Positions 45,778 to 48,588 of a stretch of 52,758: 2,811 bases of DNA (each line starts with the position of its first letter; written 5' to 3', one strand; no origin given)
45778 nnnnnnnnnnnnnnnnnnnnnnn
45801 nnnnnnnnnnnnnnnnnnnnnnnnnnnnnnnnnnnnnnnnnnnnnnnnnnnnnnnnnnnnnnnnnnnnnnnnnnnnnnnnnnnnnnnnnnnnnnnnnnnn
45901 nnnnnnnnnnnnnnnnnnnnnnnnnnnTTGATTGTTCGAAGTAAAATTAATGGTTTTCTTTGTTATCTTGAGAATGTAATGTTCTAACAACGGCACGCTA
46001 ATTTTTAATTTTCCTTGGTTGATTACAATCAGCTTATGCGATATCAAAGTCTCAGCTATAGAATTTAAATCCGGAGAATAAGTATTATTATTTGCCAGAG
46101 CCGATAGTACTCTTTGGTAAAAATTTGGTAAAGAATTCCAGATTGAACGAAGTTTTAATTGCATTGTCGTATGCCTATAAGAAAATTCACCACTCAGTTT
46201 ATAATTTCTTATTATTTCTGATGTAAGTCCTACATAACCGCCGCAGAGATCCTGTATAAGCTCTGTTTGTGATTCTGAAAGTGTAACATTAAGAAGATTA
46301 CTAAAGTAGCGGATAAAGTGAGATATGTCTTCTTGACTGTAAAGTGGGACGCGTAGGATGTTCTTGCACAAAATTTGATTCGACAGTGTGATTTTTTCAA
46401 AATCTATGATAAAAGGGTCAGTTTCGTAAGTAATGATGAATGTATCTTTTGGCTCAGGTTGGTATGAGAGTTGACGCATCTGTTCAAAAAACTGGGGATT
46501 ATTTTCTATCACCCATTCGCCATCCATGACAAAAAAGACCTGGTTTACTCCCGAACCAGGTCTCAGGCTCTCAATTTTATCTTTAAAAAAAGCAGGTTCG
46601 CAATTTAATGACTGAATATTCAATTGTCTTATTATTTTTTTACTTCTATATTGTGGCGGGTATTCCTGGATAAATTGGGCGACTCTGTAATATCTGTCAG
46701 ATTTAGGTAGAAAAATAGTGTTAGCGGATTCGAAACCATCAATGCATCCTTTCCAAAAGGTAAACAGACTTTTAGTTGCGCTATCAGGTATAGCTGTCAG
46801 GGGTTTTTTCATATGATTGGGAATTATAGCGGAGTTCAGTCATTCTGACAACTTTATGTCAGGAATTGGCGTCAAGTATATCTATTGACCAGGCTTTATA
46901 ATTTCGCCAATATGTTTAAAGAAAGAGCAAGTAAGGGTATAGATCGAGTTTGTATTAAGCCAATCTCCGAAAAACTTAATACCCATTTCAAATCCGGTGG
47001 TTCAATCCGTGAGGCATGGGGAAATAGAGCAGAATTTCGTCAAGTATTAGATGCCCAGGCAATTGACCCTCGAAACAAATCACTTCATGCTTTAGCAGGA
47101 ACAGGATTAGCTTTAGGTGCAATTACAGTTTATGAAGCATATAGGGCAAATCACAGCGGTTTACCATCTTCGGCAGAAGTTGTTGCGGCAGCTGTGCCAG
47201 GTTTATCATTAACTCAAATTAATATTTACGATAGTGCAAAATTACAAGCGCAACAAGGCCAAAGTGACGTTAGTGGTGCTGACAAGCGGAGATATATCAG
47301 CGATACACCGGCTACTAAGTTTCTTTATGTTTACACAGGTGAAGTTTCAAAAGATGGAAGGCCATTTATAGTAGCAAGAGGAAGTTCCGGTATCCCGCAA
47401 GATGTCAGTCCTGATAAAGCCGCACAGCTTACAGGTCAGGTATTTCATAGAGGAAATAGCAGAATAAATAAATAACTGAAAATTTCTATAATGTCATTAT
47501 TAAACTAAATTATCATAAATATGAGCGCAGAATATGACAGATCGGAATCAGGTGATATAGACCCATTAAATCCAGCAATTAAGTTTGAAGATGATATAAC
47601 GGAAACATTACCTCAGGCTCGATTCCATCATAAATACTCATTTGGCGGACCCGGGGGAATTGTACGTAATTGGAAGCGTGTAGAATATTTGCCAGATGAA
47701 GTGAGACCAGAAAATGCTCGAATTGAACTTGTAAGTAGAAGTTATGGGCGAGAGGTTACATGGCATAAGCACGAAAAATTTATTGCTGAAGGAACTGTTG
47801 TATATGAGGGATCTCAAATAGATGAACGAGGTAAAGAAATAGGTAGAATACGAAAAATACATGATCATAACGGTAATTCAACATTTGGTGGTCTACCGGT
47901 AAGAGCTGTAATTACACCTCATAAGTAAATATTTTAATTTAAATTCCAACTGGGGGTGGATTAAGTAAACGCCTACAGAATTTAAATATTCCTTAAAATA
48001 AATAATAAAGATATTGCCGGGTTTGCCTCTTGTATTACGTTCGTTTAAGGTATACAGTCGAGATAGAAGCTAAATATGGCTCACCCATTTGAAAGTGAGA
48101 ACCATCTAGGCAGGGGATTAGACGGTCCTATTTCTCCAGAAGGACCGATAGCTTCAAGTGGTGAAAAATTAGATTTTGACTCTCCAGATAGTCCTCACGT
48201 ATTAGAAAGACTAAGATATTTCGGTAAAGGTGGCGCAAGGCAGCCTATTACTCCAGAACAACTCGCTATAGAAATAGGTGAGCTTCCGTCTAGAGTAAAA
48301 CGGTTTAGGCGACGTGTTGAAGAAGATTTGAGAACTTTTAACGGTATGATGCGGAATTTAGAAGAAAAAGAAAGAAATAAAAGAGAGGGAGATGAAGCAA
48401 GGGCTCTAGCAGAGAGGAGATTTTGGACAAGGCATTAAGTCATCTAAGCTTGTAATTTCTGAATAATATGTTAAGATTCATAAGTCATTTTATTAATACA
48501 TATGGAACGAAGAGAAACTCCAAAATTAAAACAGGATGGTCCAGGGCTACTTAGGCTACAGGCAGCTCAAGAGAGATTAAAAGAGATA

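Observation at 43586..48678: Seven-gene locus of orphan proteins built around a divergent regulator/554-aa operon: best candidate for an undescribed system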

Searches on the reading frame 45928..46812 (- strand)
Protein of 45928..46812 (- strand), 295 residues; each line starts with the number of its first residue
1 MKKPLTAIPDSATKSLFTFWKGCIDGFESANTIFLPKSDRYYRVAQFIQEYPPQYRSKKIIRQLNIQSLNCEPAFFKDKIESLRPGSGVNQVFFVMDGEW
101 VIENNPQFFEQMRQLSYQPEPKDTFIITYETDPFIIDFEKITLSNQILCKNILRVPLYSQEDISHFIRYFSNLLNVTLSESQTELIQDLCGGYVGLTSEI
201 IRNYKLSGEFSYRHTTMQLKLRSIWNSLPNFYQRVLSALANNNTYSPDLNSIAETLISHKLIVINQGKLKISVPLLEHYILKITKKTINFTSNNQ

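Call 22: find_homologous_proteins(query=window:45928-46812:-, max_evalue=0.001)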
Query window:45928-46812:- (295 aa): 2 proteins with E <= 0.001 among 470 candidates.
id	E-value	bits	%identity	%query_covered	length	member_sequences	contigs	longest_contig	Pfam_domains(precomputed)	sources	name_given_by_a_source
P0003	2.5e-183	626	94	100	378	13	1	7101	PF00486.35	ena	-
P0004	4.0e-107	376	58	100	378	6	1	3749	PF00486.35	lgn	-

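Call 24: find_encoding_contigs(protein=P0004, flank=10000)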
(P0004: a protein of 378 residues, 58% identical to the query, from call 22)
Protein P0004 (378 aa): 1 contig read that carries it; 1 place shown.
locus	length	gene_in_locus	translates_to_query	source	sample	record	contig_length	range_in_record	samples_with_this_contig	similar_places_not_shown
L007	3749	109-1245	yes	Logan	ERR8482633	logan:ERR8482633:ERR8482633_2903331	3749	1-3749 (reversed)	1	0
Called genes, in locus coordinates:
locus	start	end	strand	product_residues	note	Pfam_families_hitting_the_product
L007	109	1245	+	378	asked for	PF00486:Trans_reg_C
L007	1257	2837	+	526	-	-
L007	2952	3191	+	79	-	-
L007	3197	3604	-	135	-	-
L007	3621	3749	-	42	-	?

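Call 51: search_protein_families(library=pfam, proteins=[L007:109-1245:+], max_evalue=1)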
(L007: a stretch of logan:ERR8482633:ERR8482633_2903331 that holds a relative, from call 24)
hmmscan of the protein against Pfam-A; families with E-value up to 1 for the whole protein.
L007:109-1245:+ (378 aa): 1 family
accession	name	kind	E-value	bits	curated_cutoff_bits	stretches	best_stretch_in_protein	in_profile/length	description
PF00486.34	Trans_reg_C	-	2.4e-13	50.4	26.2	1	307-375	7-76/77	Transcriptional regulatory protein, C terminal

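Call 100: search_dna_similar(query=window:45949-46812:-, collection=phages, mode=protein, max_evalue=0.001)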
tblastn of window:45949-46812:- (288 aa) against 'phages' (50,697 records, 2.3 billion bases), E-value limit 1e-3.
No match.

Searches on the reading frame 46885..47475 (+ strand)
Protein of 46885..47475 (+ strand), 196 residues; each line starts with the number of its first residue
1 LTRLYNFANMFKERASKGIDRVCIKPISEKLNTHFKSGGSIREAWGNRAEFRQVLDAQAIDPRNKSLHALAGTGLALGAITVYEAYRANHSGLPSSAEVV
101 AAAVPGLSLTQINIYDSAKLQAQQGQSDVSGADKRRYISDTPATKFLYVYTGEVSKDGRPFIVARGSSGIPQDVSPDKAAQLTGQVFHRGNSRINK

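Call 3: search_protein_families(library=pfam, proteins=[window:46885-47475:+], max_evalue=1)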
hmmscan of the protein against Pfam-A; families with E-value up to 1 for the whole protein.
window:46885-47475:+ (196 aa): 0 families

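Call 4: search_protein_families(library=ncbifam, proteins=[window:46885-47475:+], max_evalue=1)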
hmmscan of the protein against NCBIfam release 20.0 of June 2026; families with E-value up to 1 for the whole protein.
window:46885-47475:+ (196 aa): 0 families

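Call 5: search_protein_families(library=padloc, proteins=[window:46885-47475:+], max_evalue=1)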
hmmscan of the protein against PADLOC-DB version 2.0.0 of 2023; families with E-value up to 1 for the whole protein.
window:46885-47475:+ (196 aa): 0 families

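Call 6: search_protein_families(library=phrogs, proteins=[window:46885-47475:+], max_evalue=1)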
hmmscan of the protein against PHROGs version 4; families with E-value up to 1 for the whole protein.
window:46885-47475:+ (196 aa): 1 family
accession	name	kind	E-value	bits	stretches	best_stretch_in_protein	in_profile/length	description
phrog_1702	-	transcription regulation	0.14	13.2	1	69-115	32-76/87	transcriptional repressor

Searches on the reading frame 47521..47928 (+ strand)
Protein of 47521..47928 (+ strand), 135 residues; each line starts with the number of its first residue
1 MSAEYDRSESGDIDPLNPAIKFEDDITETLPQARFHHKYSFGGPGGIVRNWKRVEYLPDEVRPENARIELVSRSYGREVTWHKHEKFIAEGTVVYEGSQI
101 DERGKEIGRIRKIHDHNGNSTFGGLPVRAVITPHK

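Call 3: search_protein_families(library=pfam, proteins=[window:47521-47928:+], max_evalue=1)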
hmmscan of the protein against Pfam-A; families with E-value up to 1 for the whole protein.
window:47521-47928:+ (135 aa): 1 family
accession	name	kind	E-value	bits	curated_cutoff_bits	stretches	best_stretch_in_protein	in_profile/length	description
PF25455.1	Beta-barrel_CAF17_C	-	0.19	11.9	25.7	1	89-118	10-39/70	CAF17, C-terminal beta-barrel domain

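Call 4: search_protein_families(library=ncbifam, proteins=[window:47521-47928:+], max_evalue=1)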
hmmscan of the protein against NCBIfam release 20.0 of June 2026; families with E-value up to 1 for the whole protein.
window:47521-47928:+ (135 aa): 1 family
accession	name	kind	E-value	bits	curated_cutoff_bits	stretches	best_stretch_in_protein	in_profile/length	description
TIGR02451.1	anti_sig_ChrR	subfamily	0.2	11.4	124.5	1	61-105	123-165/216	ChrR family anti-sigma-E factor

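Call 5: search_protein_families(library=padloc, proteins=[window:47521-47928:+], max_evalue=1)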
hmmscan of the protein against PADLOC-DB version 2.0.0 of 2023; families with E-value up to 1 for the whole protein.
window:47521-47928:+ (135 aa): 0 families

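Call 6: search_protein_families(library=phrogs, proteins=[window:47521-47928:+], max_evalue=1)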
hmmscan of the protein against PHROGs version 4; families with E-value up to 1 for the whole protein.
window:47521-47928:+ (135 aa): 1 family
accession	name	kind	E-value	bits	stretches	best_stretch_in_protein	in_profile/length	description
phrog_22697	-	moron, auxiliary metabolic gene and host takeover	0.22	12.9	1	52-115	24-84/91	membrane protein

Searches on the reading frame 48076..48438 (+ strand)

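Call 3: search_protein_families(library=pfam, proteins=[window:48076-48438:+], max_evalue=1)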
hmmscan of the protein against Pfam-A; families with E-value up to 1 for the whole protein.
window:48076-48438:+ (120 aa): 0 families

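Call 4: search_protein_families(library=ncbifam, proteins=[window:48076-48438:+], max_evalue=1)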
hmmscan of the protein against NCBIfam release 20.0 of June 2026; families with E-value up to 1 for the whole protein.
window:48076-48438:+ (120 aa): 0 families

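Call 5: search_protein_families(library=padloc, proteins=[window:48076-48438:+], max_evalue=1)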
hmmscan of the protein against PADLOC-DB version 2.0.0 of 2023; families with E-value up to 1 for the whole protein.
window:48076-48438:+ (120 aa): 0 families

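Call 6: search_protein_families(library=phrogs, proteins=[window:48076-48438:+], max_evalue=1)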
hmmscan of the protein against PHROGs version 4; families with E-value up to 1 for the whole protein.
window:48076-48438:+ (120 aa): 1 family
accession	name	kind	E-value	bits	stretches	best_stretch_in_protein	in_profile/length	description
phrog_11339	-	unknown function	0.027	15.9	1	50-112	44-107/123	-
